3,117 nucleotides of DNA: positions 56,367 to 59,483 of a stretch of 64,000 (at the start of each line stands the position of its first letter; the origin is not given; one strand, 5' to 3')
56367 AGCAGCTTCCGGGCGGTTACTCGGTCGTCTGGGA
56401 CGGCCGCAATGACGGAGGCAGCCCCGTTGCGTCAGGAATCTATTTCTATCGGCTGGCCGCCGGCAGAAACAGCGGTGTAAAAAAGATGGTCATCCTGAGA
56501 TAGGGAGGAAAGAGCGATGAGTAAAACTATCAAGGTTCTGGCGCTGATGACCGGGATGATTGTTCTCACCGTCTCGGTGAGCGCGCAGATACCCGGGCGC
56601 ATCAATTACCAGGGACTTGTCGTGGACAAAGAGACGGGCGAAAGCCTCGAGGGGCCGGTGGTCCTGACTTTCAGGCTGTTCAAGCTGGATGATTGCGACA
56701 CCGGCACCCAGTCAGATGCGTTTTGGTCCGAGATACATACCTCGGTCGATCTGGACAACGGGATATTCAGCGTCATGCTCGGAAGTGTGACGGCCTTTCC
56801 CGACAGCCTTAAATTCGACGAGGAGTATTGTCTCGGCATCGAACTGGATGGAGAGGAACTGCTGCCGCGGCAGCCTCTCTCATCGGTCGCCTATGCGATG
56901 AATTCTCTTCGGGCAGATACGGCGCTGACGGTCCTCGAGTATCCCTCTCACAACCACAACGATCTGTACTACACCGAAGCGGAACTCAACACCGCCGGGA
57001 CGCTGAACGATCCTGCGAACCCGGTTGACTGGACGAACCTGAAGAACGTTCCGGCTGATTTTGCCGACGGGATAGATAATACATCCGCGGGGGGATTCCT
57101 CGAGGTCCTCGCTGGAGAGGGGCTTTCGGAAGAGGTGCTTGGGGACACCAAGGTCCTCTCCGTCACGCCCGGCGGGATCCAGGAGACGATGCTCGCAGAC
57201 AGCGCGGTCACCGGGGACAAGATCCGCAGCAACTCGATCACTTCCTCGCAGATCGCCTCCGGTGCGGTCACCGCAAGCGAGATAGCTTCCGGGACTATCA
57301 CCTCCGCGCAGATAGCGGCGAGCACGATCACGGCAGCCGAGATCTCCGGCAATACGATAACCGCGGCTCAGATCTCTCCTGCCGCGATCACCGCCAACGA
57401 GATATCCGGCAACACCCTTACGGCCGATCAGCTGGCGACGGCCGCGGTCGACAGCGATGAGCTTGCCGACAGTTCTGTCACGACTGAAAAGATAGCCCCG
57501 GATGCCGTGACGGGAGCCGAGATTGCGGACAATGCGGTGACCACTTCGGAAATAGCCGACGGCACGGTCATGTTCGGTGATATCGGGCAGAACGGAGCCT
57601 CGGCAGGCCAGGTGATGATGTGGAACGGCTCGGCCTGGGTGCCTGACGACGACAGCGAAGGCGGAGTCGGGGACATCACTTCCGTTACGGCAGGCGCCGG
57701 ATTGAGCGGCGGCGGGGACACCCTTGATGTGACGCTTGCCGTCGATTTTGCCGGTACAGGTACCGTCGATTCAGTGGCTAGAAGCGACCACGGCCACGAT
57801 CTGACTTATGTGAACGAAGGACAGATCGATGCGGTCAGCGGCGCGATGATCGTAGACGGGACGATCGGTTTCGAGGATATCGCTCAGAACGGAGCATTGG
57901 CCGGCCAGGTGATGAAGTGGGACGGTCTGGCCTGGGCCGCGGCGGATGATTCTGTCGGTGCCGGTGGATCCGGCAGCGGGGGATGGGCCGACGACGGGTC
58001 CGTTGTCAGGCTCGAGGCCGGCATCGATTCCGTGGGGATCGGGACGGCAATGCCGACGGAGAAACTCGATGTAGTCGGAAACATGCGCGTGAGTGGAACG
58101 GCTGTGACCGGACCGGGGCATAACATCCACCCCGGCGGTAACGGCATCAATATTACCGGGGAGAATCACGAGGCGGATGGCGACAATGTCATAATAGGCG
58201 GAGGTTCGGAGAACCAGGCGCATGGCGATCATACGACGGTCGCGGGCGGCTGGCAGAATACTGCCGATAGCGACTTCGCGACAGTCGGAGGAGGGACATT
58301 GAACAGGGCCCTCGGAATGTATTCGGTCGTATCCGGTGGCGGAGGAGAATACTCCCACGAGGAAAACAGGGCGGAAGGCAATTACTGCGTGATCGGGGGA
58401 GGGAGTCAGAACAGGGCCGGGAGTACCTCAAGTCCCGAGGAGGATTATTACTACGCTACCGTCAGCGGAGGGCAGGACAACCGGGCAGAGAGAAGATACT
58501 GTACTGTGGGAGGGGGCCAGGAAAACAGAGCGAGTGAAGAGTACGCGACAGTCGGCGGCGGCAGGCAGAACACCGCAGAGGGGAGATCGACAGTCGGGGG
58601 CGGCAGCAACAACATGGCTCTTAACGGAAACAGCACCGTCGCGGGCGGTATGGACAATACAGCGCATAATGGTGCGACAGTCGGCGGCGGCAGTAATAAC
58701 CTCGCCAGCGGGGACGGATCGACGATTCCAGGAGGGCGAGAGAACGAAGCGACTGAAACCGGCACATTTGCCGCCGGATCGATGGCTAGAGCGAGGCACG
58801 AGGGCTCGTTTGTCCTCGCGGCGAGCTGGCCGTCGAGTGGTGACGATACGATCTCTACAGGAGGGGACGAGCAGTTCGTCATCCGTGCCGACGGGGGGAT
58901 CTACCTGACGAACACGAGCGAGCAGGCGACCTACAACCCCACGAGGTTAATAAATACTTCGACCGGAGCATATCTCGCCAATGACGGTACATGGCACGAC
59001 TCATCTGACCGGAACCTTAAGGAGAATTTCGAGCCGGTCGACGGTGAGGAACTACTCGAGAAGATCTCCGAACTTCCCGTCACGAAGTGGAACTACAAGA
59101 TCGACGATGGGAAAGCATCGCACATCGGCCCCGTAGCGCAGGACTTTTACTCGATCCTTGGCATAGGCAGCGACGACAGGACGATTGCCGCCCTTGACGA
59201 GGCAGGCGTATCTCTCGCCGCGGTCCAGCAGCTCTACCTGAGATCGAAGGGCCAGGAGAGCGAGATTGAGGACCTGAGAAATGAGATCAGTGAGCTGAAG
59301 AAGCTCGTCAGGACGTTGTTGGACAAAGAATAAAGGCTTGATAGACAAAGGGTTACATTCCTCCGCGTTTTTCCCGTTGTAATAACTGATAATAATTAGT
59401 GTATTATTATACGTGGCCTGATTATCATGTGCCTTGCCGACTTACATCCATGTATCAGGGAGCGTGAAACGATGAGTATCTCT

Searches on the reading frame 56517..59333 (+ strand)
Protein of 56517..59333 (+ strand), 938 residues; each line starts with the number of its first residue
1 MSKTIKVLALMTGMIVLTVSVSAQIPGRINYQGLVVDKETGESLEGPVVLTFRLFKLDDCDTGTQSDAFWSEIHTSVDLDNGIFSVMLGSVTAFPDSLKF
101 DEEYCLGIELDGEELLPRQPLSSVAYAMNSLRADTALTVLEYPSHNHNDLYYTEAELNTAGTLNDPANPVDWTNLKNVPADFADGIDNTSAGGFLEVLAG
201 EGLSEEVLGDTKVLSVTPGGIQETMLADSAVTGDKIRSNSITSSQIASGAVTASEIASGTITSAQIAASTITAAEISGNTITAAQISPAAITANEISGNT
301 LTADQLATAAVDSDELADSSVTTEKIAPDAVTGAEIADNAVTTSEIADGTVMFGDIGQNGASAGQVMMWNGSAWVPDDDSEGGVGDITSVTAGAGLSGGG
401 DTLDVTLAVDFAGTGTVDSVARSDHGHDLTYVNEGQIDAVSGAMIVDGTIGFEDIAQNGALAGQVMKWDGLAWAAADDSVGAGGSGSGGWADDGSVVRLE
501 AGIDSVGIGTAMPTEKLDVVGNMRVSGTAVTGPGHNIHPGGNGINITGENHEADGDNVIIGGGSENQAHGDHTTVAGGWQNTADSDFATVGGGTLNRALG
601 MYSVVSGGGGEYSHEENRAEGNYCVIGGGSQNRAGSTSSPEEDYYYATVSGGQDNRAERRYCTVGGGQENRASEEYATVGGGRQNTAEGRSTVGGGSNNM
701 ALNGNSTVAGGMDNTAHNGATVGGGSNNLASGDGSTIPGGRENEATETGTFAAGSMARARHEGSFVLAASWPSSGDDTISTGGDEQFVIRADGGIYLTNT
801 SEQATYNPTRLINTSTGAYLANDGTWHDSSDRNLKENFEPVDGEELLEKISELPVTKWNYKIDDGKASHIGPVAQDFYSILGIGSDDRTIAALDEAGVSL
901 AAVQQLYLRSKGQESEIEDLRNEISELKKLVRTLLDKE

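Call 81: search_protein_families(library=pfam, proteins=[window:56517-59333:+], max_evalue=0.00001)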
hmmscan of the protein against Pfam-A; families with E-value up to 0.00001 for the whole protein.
window:56517-59333:+ (938 aa): 1 family
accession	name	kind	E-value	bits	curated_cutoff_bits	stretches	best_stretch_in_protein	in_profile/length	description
PF13884.11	Peptidase_S74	-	9.6e-13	48.7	22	1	830-881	1-53/58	Chaperone of endosialidase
